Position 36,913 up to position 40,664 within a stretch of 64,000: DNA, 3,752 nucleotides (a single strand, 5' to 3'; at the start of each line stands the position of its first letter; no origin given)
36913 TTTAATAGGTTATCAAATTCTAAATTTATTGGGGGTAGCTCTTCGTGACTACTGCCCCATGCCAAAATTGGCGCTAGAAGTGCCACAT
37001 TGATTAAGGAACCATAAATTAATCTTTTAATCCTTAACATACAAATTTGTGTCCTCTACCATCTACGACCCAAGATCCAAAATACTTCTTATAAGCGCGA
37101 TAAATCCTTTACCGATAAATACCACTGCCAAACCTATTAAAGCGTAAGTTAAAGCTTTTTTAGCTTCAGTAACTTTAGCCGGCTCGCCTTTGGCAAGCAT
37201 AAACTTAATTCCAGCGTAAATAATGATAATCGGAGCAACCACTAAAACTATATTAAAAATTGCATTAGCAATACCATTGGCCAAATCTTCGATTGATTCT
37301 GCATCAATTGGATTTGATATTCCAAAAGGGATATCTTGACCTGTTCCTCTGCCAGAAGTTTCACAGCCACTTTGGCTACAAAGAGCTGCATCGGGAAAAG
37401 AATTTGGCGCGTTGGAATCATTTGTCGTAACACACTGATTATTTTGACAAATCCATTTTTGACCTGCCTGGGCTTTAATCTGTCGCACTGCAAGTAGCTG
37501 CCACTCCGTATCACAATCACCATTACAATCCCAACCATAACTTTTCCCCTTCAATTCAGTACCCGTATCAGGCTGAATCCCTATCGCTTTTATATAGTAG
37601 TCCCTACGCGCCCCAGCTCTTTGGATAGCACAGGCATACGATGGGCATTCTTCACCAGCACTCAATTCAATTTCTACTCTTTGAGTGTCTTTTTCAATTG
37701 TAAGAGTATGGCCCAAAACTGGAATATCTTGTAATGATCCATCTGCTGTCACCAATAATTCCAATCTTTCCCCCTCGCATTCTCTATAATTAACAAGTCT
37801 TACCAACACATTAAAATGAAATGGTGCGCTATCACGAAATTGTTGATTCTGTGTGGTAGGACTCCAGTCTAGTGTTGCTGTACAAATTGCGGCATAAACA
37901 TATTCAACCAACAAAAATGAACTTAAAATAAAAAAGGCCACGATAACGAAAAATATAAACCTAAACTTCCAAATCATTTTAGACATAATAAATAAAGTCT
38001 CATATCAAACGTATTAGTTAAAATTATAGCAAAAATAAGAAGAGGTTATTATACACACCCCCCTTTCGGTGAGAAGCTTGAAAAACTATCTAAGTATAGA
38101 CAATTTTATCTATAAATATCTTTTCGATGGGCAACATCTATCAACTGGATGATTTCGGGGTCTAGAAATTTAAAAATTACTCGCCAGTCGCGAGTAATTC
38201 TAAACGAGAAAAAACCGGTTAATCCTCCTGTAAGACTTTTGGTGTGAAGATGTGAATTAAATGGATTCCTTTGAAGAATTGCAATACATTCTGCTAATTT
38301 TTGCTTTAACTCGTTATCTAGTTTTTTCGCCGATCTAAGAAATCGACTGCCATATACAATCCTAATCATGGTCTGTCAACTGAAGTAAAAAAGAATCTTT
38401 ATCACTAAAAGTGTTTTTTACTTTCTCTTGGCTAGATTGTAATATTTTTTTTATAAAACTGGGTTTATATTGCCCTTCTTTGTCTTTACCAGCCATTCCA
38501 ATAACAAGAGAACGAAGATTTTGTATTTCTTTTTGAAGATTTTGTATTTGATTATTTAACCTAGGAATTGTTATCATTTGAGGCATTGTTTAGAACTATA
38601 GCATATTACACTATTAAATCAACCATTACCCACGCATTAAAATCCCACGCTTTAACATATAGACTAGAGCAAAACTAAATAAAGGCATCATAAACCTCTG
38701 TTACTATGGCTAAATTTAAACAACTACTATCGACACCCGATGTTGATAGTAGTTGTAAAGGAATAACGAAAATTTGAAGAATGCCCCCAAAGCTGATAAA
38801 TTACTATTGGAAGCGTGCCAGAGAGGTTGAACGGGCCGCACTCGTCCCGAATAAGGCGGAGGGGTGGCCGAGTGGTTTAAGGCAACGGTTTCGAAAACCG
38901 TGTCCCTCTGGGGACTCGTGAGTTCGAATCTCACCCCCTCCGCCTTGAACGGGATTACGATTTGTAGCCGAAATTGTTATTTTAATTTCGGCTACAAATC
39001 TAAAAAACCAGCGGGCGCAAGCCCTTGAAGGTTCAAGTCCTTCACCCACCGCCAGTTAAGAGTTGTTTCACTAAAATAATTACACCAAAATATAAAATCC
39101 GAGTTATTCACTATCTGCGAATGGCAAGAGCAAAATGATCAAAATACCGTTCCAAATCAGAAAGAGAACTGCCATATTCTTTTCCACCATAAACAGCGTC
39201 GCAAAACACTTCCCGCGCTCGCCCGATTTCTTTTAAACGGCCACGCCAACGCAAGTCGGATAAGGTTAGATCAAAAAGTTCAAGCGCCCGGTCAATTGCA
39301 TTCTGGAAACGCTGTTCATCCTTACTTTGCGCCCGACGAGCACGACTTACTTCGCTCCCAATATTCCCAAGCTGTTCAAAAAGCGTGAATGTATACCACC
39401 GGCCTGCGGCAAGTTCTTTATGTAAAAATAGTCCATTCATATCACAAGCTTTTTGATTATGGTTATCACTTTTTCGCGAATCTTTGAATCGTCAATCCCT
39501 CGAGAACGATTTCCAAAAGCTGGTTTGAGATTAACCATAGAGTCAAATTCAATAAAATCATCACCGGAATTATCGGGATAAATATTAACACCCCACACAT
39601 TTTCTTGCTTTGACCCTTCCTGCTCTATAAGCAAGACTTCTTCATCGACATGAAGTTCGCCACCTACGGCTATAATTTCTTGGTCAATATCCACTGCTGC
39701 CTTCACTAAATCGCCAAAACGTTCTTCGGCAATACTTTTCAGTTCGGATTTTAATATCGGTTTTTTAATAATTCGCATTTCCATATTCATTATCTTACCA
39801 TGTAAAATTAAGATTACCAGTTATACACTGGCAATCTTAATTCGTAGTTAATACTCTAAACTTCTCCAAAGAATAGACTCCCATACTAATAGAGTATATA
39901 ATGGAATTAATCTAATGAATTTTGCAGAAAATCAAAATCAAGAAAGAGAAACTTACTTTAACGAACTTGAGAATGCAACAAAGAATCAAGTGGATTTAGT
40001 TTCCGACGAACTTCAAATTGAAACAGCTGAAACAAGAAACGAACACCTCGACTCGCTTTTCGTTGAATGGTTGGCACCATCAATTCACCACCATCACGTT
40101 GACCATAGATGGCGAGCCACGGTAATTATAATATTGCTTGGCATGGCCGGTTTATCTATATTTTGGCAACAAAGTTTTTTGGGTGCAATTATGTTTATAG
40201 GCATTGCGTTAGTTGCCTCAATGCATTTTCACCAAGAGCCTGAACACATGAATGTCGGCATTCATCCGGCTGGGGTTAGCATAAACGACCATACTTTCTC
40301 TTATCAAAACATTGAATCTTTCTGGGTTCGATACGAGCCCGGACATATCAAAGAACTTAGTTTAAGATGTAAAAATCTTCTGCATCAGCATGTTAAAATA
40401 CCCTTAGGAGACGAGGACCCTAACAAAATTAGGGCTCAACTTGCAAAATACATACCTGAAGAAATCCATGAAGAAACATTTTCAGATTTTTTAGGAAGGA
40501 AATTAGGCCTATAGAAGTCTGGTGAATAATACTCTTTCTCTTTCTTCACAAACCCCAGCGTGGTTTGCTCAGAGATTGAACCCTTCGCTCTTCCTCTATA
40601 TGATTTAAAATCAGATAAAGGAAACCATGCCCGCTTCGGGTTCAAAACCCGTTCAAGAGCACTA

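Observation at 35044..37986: Tandem array of five VirB2/TrbC-like pilin paralogs between toxin-antitoxin pairs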

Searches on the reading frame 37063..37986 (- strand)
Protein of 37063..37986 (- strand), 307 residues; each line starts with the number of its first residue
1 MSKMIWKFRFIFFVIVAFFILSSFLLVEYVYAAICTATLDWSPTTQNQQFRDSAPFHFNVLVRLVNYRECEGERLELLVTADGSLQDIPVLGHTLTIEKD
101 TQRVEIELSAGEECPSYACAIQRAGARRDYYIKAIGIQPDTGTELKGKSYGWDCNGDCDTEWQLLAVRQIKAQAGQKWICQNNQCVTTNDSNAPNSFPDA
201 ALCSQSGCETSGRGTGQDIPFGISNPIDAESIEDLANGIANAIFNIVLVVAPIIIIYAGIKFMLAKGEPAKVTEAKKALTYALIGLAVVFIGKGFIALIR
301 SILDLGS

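Call 6: search_protein_families(library=pfam, proteins=[window:37063-37986:-], max_evalue=1)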
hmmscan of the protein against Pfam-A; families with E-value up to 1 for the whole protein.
window:37063-37986:- (307 aa): 3 families
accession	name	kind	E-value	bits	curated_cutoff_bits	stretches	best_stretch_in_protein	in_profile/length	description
PF18895.5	T4SS_pilin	-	7.3e-13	48.8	26.6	1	230-291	3-63/71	Type IV secretion system pilin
PF04956.18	TrbC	-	0.0026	18.4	27.9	1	230-298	35-97/98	TrbC/VIRB2 pilin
PF19607.4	DUF6112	-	0.027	14.7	25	1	232-306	13-85/88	Family of unknown function (DUF6112)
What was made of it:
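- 37063..37986 (-): pil5, a long pilin (307 aa). It has a signal peptide, a roughly 200-aa Cys-rich (10 Cys) beta-rich ectodomain, a Gly/Ser linker and a C-terminal pilin hairpin. PF18895 at 48.8 bits, E=7e-13 (call 6).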

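Call 12: search_protein_families(library=ncbifam, proteins=[window:37063-37986:-], max_evalue=0.1)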
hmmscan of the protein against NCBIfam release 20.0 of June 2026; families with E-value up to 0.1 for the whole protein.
window:37063-37986:- (307 aa): 3 families
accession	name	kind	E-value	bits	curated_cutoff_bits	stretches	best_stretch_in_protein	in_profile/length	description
NF045849.1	ICE_MMCAP2_0565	equivalog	1.8e-06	27.5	40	1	229-302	6-79/80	Mbov_0395 family pilin-like conjugal transfer protein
NF052256.1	phage_P10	equivalog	0.026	14.4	90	1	270-288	18-35/42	envelope protein P10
NF010609.0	PRK14010.1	equivalog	0.034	12.3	1323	1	240-301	612-670/673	K(+)-transporting ATPase subunit B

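Call 19: find_homologous_proteins(query=window:37063-37986:-)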
Query window:37063-37986:- (307 aa): 7 proteins with E <= 0.001 among 1791 candidates.
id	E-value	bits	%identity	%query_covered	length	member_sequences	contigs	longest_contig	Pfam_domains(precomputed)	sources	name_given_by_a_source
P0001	9.5e-20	89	51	29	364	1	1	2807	PF18895.6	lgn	-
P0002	1.6e-19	89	52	28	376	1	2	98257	PF18895.6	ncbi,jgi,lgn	jgi:hypothetical protein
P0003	7.3e-19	86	38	41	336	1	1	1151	PF18895.6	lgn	-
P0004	2.3e-18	85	53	28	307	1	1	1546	PF18895.6,PF04956.19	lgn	-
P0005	1.5e-16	79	32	71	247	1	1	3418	PF18895.6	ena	-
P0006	1.2e-15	76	51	28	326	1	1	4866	PF18895.6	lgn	-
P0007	6.9e-9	54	28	20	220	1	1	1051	PF18895.6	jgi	jgi:hypothetical protein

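Call 20: find_encoding_contigs(protein=window:37063-37986:-, flank=10000, max_places=6)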
Protein window:37063-37986:- (307 aa): 2 contigs read that carry it; 2 places shown.
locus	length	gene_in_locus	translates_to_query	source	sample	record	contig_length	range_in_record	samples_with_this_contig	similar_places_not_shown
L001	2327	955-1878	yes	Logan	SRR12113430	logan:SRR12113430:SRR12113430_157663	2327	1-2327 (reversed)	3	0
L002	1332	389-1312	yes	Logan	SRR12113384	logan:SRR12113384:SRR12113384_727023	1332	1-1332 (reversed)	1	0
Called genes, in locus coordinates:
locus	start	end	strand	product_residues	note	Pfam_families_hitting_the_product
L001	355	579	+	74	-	PF10884:DUF2683 (weak)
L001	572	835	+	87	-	PF05015:HigB-like_toxin (faint), PF05016:ParE_toxin (weak), PF06769:YoeB_toxin (weak)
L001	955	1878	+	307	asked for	PF18895:T4SS_pilin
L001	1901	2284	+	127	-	-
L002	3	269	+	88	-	?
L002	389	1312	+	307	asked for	PF18895:T4SS_pilin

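Call 22: find_encoding_contigs(protein=P0002, flank=10000, max_places=3)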
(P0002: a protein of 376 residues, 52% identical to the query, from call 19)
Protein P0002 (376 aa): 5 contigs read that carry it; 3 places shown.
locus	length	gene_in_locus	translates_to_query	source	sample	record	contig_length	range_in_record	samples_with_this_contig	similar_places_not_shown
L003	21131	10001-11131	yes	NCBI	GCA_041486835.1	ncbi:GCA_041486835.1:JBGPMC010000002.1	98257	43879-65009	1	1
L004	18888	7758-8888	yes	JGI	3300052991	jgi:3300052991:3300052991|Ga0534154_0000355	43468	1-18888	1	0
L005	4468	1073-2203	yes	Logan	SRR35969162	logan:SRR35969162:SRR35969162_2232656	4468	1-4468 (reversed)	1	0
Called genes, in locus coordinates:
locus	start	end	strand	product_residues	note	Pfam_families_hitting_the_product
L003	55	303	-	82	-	PF01197:Ribosomal_L31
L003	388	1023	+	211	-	PF13483:Lactamase_B_3, PF12706:Lactamase_B_2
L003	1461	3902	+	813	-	PF00521:DNA_topoisoIV, PF03989:DNA_gyraseA_C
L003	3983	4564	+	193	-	PF01135:PCMT (weak), PF01209:Ubie_methyltran, PF05175:MTS, PF13847:Methyltransf_31, PF08241:Methyltransf_11, PF08242:Methyltransf_12 (weak), PF13649:Methyltransf_25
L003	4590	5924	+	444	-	PF01547:SBP_bac_1, PF13416:SBP_bac_8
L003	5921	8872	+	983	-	-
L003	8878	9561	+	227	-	-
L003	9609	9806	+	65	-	-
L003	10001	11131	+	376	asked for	PF18895:T4SS_pilin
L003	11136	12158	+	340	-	-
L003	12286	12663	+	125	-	PF18895:T4SS_pilin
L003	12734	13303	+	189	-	PF08123:DOT1 (weak)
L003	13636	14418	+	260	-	PF00318:Ribosomal_S2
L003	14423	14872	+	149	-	PF00889:EF_TS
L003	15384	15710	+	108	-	PF02482:Ribosomal_S30AE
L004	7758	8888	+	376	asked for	PF18895:T4SS_pilin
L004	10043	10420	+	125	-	PF18895:T4SS_pilin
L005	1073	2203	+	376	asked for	PF18895:T4SS_pilin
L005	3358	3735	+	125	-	PF18895:T4SS_pilin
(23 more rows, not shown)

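Call 37: predict_structure(alignment_id=A3)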
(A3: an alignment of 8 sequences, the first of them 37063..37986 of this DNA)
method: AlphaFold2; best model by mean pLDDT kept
length: 307 residues; sequences in the alignment: 8
mean_pLDDT: 47.8   pTM: 0.26
mean pLDDT of the five models: 47.8, 46.3, 45.0, 44.2, 43.2
residues with pLDDT >= 90: 0; 70-90: 77; 50-70: 25; < 50: 205
segments of 3 or more residues with pLDDT < 50: 26-227
pLDDT, mean of each block of 10 residues (from residue 1): 74 82 52 39 41 38 36 32 33 31 33 31 32 33 30 28 27 35 39 38 31 35 44 66 73 80 82 80 77 72 60
secondary structure, 60 per line:
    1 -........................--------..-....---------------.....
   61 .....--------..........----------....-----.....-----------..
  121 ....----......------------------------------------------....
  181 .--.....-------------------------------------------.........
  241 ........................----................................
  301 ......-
elements in order: H2-25 E37-40 E56-65 E74-83 E94-97 E103-107 E119-124 E129-134 E177-181 E184-188 H232-264 H269-306
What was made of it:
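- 37063..37986 (-): AF2 predicts beta strands for the ectodomain, but pLDDT is below 50 (call 37).
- Tried and rejected: The AF2 model of pil5 has an unusable ectodomain (pLDDT below 50 for residues 26-227), so no fold search was run on it (call 37).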

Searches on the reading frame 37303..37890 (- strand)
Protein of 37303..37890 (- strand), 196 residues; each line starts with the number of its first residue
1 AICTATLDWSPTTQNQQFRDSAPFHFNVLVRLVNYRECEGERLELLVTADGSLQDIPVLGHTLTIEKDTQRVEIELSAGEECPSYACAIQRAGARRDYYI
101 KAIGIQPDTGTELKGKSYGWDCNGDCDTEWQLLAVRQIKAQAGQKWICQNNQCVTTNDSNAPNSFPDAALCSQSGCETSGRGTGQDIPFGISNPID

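Call 60: search_protein_representatives(protein=window:37303-37890:-)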
Query: 196 residues. Proteins with E-value up to 0.001 (for the whole library): 2; up to 1e-10: 1; up to 1e-30: 1. The best 2 are listed.
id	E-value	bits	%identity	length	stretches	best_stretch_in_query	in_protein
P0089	9.4e-68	244.3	91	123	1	48-163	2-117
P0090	3.6e-05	40.0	37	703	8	52-84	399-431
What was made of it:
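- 37063..37986 (-): The ectodomain finds just 2 hits among 1.84 billion representative proteins, one of them a 91%-identical fragment (call 60).
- Tried and rejected: An exhaustive search with the pil5 ectodomain found essentially nothing (call 60), so its fold and origin remain unknown.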

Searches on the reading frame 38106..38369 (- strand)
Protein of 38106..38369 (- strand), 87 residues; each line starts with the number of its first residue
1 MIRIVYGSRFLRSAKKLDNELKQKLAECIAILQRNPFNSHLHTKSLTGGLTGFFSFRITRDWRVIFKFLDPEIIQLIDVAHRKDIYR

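Call 62: search_protein_families(library=pfam, proteins=[window:38106-38369:-], max_evalue=0.01)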
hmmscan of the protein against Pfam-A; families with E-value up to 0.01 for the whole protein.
window:38106-38369:- (87 aa): 4 families
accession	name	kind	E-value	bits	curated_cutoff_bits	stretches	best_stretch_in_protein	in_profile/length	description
PF06769.20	YoeB_toxin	-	1.5e-06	28.5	27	1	16-74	14-72/80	YoeB-like toxin of bacterial type II toxin-antitoxin system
PF05016.21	ParE_toxin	-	1.4e-05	26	23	1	10-86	7-89/89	ParE toxin of type II toxin-antitoxin system, parDE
PF15738.11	YafQ_toxin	-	2.1e-05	25.1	30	1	4-85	3-86/88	Bacterial toxin of type II toxin-antitoxin system, YafQ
PF05015.19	HigB-like_toxin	-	2.2e-05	25.3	27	1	25-76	38-86/91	RelE-like toxin of type II toxin-antitoxin system HigB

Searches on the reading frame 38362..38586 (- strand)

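Call 62: search_protein_families(library=pfam, proteins=[window:38362-38586:-], max_evalue=0.01)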
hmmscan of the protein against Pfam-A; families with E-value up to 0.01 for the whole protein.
window:38362-38586:- (74 aa): 1 family
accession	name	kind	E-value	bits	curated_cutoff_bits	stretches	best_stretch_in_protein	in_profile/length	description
PF10884.14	DUF2683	-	5.3e-05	23.8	27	1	3-56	3-52/66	Protein of unknown function (DUF2683)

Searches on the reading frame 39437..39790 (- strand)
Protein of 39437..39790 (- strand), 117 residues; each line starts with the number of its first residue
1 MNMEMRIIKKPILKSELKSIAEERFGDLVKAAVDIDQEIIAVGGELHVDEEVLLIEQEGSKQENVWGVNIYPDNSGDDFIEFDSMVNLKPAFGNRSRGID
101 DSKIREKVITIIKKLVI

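Call 62: search_protein_families(library=pfam, proteins=[window:39437-39790:-], max_evalue=0.01)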
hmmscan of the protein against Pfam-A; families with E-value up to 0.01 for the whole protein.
window:39437-39790:- (117 aa): 1 family
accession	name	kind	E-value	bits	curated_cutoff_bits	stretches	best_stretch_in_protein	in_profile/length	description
PF18924.5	DUF5674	-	2.2e-33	115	27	1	7-115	2-109/109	Protein of unknown function (DUF5674)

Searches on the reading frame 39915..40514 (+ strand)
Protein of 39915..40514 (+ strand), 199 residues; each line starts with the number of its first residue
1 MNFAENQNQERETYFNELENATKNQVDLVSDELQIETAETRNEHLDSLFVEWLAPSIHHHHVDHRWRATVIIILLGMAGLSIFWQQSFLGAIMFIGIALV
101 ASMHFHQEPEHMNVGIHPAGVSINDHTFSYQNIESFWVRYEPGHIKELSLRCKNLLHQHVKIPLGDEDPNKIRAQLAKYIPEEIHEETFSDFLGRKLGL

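Call 62: search_protein_families(library=pfam, proteins=[window:39915-40514:+], max_evalue=0.01)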
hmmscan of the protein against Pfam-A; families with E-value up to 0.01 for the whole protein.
window:39915-40514:+ (199 aa): 1 family
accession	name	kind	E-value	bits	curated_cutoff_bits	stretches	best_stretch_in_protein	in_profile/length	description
PF24709.1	DUF7670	-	0.0015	19.3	29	1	71-110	49-88/118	Domain of unknown function (DUF7670)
